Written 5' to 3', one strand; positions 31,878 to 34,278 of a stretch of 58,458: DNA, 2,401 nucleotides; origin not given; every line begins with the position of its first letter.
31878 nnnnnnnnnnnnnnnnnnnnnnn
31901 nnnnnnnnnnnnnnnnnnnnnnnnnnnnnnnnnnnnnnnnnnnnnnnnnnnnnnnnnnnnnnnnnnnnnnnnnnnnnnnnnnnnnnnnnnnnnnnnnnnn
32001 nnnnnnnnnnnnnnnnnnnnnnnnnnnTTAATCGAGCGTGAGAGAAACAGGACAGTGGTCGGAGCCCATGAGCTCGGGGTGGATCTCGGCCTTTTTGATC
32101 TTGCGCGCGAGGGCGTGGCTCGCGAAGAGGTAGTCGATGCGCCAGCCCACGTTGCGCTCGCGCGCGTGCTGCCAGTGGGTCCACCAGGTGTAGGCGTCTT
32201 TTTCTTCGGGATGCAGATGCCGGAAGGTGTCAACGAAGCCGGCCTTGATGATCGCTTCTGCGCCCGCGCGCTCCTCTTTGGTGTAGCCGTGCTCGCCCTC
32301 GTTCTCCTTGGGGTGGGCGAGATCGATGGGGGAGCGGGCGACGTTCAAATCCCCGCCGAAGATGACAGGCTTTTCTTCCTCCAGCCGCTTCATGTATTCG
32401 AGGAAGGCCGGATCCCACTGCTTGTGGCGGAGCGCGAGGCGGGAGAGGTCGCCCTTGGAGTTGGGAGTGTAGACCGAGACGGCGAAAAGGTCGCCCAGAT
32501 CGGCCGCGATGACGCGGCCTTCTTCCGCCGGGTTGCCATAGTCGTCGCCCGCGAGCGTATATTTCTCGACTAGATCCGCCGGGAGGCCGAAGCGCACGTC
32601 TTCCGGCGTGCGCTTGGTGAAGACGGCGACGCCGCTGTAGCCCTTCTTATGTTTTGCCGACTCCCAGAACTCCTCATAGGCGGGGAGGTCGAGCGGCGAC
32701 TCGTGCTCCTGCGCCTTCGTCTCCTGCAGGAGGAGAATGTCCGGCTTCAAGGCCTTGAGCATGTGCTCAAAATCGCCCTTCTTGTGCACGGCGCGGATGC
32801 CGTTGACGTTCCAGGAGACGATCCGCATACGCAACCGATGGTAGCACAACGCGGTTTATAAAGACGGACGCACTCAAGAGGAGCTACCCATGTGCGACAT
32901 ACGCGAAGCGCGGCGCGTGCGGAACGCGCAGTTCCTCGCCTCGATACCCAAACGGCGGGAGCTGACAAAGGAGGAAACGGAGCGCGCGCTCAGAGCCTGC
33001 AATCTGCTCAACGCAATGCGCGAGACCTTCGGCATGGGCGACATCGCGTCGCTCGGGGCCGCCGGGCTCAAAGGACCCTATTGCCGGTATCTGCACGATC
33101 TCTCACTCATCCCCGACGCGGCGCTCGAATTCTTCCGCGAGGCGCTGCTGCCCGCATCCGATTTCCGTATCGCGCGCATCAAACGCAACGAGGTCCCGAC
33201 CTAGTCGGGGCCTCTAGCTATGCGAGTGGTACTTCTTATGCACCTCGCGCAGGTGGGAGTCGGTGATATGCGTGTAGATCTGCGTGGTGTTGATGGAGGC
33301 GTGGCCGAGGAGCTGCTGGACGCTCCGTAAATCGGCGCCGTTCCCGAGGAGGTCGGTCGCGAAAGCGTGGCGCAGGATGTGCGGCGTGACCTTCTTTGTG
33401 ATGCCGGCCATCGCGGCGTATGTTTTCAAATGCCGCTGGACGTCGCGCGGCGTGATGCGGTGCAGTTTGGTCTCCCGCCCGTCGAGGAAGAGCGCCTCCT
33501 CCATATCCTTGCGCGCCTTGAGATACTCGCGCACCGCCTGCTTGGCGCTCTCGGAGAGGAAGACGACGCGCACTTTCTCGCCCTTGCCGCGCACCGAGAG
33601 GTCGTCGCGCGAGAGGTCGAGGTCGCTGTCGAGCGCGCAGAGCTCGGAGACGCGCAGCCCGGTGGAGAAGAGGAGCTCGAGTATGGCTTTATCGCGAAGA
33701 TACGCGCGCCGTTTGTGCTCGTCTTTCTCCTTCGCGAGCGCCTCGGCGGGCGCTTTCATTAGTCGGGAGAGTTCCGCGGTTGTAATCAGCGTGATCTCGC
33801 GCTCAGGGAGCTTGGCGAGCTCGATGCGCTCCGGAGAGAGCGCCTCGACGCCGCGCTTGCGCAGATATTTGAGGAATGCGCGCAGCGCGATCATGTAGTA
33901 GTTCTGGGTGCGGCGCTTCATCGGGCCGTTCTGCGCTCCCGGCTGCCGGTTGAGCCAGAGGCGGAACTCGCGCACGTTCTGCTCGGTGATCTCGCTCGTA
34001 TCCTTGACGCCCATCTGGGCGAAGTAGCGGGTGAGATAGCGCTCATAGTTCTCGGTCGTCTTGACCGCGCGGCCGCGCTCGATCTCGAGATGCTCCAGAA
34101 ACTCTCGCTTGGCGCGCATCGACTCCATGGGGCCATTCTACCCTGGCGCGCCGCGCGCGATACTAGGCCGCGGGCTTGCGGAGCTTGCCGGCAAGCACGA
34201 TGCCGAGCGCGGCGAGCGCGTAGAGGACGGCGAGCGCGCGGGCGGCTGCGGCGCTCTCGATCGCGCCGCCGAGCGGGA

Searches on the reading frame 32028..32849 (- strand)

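Call 18: search_protein_families(library=pfam, proteins=[window:32028-32849:-], max_evalue=0.001)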
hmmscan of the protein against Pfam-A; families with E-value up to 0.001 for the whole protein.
window:32028-32849:- (273 aa): 2 families
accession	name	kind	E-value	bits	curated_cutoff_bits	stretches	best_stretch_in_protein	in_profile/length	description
PF03372.29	Exo_endo_phos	-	3.1e-29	102.7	24.5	1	11-265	1-225/225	Endonuclease/Exonuclease/phosphatase family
PF14529.12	Exo_endo_phos_2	-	7.4e-05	23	27.4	1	123-268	3-116/117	Endonuclease-reverse transcriptase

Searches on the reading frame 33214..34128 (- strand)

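Call 18: search_protein_families(library=pfam, proteins=[window:33214-34128:-], max_evalue=0.001)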
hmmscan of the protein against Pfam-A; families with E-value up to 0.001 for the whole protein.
window:33214-34128:- (304 aa): 4 families
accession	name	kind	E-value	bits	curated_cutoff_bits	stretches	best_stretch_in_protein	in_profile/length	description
PF00589.27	Phage_integrase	-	2.6e-41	141.7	27.1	1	116-291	4-171/172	Phage integrase family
PF02899.23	Phage_int_SAM_1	-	1.4e-13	51.4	22.3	1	9-93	3-83/83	Phage integrase, N-terminal SAM-like domain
PF13495.12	Phage_int_SAM_4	-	1.3e-08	35.5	27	0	9-62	4-56/85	Phage integrase, N-terminal SAM-like domain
PF13102.12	Phage_int_SAM_5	-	2.7e-05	24.9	22.3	1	12-94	11-87/98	Phage integrase SAM-like domain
